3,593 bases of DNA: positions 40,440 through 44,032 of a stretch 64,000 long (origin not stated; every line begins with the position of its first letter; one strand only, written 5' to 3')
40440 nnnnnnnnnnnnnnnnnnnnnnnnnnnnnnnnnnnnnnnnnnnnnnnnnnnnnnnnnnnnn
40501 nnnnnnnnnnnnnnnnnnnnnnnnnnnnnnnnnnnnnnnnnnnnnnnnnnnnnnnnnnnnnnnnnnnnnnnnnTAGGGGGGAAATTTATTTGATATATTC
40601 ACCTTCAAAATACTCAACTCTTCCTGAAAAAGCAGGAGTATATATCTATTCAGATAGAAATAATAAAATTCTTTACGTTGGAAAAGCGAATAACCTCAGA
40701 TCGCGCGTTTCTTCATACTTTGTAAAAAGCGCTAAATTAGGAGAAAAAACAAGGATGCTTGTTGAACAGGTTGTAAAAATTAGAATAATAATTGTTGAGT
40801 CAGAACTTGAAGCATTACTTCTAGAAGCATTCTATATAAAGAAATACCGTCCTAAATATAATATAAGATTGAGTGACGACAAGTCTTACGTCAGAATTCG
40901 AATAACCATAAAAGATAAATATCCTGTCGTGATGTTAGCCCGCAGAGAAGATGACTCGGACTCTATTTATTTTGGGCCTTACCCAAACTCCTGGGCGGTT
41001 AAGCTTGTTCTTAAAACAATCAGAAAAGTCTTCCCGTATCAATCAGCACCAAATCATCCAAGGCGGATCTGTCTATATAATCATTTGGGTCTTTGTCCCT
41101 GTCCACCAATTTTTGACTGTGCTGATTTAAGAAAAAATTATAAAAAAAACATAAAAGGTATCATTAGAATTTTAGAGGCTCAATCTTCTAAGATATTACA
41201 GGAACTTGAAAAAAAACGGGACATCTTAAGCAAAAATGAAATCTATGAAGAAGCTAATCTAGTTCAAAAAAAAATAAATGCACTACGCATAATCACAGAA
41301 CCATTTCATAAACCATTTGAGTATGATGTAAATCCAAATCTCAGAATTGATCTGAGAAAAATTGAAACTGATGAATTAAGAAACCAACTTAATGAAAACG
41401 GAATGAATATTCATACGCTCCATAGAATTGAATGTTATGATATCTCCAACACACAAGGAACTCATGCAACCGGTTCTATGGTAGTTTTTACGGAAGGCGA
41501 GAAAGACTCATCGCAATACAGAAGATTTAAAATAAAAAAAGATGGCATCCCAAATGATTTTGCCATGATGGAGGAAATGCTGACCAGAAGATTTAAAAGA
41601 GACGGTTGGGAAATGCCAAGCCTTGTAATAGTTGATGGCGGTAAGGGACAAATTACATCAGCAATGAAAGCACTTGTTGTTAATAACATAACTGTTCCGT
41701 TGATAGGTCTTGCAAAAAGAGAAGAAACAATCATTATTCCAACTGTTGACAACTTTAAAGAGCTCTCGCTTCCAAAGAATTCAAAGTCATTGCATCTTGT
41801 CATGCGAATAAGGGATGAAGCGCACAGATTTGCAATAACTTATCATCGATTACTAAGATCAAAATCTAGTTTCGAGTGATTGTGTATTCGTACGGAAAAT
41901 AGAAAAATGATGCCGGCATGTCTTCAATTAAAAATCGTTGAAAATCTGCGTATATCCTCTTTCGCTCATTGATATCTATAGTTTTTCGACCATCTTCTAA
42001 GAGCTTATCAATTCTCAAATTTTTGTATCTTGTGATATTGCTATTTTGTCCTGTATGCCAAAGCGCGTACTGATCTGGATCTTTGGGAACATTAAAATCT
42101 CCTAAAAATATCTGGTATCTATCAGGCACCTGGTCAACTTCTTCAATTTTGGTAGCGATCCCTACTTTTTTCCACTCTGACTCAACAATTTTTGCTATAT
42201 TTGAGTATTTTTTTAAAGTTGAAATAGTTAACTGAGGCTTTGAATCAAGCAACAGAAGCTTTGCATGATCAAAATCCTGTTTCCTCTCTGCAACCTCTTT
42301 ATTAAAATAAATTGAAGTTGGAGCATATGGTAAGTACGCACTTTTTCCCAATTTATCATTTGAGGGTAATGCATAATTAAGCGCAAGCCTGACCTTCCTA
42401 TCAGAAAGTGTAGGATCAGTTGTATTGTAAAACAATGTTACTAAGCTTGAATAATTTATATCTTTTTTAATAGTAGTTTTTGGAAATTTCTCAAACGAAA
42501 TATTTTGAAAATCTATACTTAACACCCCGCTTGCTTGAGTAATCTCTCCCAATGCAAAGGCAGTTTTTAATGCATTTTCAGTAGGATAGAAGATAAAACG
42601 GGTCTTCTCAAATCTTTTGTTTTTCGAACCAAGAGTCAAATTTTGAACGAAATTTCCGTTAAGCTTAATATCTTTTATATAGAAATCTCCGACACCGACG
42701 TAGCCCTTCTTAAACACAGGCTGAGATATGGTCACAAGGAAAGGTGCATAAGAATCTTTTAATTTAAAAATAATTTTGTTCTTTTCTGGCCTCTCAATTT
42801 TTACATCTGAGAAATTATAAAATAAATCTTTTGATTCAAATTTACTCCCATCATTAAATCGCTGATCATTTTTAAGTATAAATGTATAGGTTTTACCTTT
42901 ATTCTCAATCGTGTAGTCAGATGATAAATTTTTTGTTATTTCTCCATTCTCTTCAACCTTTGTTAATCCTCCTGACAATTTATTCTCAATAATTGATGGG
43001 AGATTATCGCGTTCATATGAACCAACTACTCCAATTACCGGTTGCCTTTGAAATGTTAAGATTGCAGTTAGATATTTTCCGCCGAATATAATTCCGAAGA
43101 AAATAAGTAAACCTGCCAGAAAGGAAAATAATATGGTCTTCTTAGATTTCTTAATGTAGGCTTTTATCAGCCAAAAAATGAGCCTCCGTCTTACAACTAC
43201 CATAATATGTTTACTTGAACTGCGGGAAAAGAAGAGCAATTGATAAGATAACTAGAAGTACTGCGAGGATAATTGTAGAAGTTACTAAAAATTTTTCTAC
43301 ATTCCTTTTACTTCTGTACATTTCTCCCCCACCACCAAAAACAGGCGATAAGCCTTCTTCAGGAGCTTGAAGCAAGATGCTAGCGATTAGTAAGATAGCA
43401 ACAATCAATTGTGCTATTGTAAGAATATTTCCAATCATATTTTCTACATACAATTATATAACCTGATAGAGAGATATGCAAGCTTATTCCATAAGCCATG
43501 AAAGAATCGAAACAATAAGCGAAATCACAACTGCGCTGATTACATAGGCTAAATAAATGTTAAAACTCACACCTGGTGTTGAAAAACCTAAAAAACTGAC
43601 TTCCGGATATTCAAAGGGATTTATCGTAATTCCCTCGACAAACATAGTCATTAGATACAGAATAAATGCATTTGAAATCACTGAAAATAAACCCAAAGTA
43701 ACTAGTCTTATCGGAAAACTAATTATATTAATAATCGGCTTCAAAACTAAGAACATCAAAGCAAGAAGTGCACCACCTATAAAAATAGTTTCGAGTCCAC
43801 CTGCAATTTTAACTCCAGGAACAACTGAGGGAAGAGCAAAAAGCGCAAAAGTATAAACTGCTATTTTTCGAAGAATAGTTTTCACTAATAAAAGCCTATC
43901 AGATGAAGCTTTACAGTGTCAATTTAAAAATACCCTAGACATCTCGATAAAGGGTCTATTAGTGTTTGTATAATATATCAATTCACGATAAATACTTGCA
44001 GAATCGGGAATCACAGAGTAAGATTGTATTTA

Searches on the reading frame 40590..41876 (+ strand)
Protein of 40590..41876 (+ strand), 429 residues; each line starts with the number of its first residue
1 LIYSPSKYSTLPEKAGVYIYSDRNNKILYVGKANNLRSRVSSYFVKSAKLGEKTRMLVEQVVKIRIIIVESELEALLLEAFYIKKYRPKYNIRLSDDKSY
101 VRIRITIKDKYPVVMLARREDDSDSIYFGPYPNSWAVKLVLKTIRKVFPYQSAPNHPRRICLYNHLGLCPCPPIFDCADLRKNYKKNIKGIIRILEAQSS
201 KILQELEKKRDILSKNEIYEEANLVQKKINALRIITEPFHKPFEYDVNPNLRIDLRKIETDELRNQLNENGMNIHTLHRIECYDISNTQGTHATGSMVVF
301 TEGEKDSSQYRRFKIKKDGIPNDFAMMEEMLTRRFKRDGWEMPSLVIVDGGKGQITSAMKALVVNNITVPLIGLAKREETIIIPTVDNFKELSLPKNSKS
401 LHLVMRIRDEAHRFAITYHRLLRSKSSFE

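Call 21: search_protein_families(library=ncbifam, proteins=[window:40590-41876:+], max_evalue=0.00001)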
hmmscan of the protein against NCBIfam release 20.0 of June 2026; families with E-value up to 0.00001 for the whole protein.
window:40590-41876:+ (429 aa): 14 families
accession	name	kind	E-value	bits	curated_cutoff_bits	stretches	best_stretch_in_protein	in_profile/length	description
TIGR00194.1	uvrC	equivalog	7.4e-108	361.7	285.45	2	7-238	4-231/574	excinuclease ABC subunit UvrC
NF001824.0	PRK00558.1-5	equivalog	2.1e-88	297.4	451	3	7-238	10-246/652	excinuclease ABC subunit UvrC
NF011263.0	PRK14669.1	equivalog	6e-80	269.5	1108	2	7-233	6-235/624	excinuclease ABC subunit C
NF011261.0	PRK14667.1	equivalog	4.5e-75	253.3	818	2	257-427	342-511/567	excinuclease ABC subunit C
NF011262.0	PRK14668.1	equivalog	2.2e-72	244.2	544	2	8-233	10-231/577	excinuclease ABC subunit C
NF011264.0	PRK14670.1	equivalog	1.7e-69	234.7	1021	2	8-226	12-225/602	excinuclease ABC subunit C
NF011260.0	PRK14666.1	equivalog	1.3e-67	229.1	649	2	7-233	5-233/698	excinuclease ABC subunit C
NF011266.0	PRK14672.1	equivalog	1.7e-64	218.4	1504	2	11-237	18-241/691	excinuclease ABC subunit C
NF005906.0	PRK07883.1-4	equivalog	6.4e-48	163.4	495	1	10-235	211-436/563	DEDD exonuclease domain-containing protein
NF005907.0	PRK07883.1-5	equivalog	1.5e-30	106.2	454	1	10-231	226-450/584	DEDD exonuclease domain-containing protein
NF005905.0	PRK07883.1-3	equivalog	1.2e-21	77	508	1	10-233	222-444/581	DEDD exonuclease domain-containing protein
NF005904.0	PRK07883.1-2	equivalog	5.2e-21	74.6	969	1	10-233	228-454/584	DEDD exonuclease domain-containing protein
NF007833.0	PRK10545.1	equivalog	1.3e-16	60.6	367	1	9-144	29-159/289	excinuclease Cho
NF005903.0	PRK07883.1-1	equivalog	1.5e-08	33.6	1038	1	9-118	243-350/642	DEDD exonuclease domain-containing protein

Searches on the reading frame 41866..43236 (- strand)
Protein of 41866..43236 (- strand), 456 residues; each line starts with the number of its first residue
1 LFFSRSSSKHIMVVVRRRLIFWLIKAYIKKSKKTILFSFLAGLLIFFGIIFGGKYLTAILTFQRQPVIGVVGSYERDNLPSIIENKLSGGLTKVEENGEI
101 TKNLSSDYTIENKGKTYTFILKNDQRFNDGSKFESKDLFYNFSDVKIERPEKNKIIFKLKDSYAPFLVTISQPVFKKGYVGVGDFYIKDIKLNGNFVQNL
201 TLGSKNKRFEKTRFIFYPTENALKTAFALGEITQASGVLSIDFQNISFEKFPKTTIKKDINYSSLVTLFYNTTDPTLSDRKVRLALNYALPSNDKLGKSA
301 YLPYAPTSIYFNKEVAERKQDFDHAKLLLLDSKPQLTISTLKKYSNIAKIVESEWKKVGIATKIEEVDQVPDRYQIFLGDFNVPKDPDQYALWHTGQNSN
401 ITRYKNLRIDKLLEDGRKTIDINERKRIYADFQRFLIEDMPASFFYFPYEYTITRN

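Call 21: search_protein_families(library=ncbifam, proteins=[window:41866-43236:-], max_evalue=0.00001)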
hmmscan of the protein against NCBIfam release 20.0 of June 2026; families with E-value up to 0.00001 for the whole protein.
window:41866-43236:- (456 aa): 4 families
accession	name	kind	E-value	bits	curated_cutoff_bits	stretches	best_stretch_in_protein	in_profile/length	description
NF045467.1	Opp4A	equivalog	3.5e-18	65.1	650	1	343-453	409-533/556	oligopeptide ABC transporter substrate-binding protein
TIGR02294.1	nickel_nikA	equivalog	2.7e-15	55.9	393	1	87-145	35-93/501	nickel ABC transporter substrate-binding protein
NF045468.1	Opp5A_nikA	equivalog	2.5e-09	36.1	600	0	91-136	48-92/488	nickel ABC transporter substrate-binding protein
NF011942.0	PRK15413.1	equivalog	1e-07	31.1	594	0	77-141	48-112/512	glutathione ABC transporter substrate-binding protein GsiB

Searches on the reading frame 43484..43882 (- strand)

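Call 25: search_protein_families(library=pfam, proteins=[window:43484-43882:-], max_evalue=0.00001)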
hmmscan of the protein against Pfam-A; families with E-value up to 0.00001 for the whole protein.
window:43484-43882:- (132 aa): 1 family
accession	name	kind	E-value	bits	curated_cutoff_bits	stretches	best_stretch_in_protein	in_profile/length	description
PF04020.18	Phage_holin_4_2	-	2.2e-14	54.3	28.8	1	3-130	3-105/105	Mycobacterial 4 TMS phage holin, superfamily IV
